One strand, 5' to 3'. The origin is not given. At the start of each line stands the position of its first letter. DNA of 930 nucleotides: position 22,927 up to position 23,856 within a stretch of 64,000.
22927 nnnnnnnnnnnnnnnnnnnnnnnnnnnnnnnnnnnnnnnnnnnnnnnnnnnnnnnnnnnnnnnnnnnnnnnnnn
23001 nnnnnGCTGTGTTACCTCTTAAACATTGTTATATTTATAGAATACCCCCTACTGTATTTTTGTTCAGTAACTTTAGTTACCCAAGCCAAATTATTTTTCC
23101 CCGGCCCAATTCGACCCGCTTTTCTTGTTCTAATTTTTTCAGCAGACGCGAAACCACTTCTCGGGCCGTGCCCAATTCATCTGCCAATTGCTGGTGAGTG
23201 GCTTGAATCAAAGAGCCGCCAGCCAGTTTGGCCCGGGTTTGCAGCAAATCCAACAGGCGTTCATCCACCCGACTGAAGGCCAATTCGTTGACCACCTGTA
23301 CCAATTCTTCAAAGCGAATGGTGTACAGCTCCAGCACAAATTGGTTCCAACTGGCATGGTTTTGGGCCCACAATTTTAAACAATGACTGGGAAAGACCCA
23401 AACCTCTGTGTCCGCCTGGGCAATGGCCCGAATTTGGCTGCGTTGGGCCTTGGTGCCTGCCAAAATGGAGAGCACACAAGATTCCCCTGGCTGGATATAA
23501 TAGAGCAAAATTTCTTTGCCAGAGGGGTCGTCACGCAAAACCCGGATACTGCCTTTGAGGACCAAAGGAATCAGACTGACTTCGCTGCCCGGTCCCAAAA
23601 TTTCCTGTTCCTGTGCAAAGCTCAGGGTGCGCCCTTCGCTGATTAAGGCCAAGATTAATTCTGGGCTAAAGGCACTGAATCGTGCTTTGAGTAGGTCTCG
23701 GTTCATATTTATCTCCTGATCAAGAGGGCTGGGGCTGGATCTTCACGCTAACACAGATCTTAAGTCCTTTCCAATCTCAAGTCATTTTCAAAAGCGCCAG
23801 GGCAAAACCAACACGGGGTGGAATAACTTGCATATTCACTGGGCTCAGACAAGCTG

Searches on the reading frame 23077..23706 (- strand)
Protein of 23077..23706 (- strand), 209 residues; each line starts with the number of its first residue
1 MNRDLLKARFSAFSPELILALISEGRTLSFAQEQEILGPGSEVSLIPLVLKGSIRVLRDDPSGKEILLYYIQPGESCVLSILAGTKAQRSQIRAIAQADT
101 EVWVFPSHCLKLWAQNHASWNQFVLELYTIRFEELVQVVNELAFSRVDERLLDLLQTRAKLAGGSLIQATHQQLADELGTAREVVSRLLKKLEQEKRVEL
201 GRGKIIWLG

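Call 3: search_protein_families(library=pfam, proteins=[window:23077-23706:-], max_evalue=0.01)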
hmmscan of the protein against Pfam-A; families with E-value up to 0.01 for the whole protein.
window:23077-23706:- (209 aa): 4 families
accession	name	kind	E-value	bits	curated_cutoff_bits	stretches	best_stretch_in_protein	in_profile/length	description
PF13545.12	HTH_Crp_2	-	2.7e-11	43.7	27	1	147-206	3-60/70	Crp-like helix-turn-helix domain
PF00027.35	cNMP_binding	-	1.7e-08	34.8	27.5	1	29-110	3-82/89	Cyclic nucleotide-binding domain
PF00325.26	Crp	-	4.2e-07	30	21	1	170-196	4-30/32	Bacterial regulatory proteins, crp family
PF13412.12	HTH_24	-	0.0085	16.1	21.9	0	169-195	18-44/48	Winged helix-turn-helix DNA-binding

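Call 4: search_protein_families(library=ncbifam, proteins=[window:23077-23706:-], max_evalue=0.01)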
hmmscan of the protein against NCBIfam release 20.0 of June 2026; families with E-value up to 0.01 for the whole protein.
window:23077-23706:- (209 aa): 7 families
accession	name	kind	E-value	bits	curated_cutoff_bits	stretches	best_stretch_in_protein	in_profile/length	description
NF008732.0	PRK11753.1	equivalog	3.7e-15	56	266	1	19-206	17-208/214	cAMP-activated global transcriptional regulator CRP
NF010499.0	PRK13918.1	equivalog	2e-11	43.8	274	1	27-206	14-190/205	CRP/FNR family transcriptional regulator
TIGR03697.1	NtcA_cyano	equivalog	1.1e-07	31.8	244.95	1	36-205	4-180/193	global nitrogen regulator NtcA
NF050806.1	TransRegFixKCaul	equivalog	1.6e-06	27.5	300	1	20-200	18-196/215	transcriptional regulator FixK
NF006901.0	PRK09392.1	equivalog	2.4e-05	23.8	211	1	16-194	21-199/236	transcriptional activator FtrB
NF053664.1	TransRegPtrACyano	equivalog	0.00048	19.5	300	1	46-200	30-182/196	Crp/Fnr family transcriptional regulator PtrA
NF052518.1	TransRegLdrP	equivalog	0.0017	18.4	300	1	42-205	16-176/195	transcriptional regulator LdrP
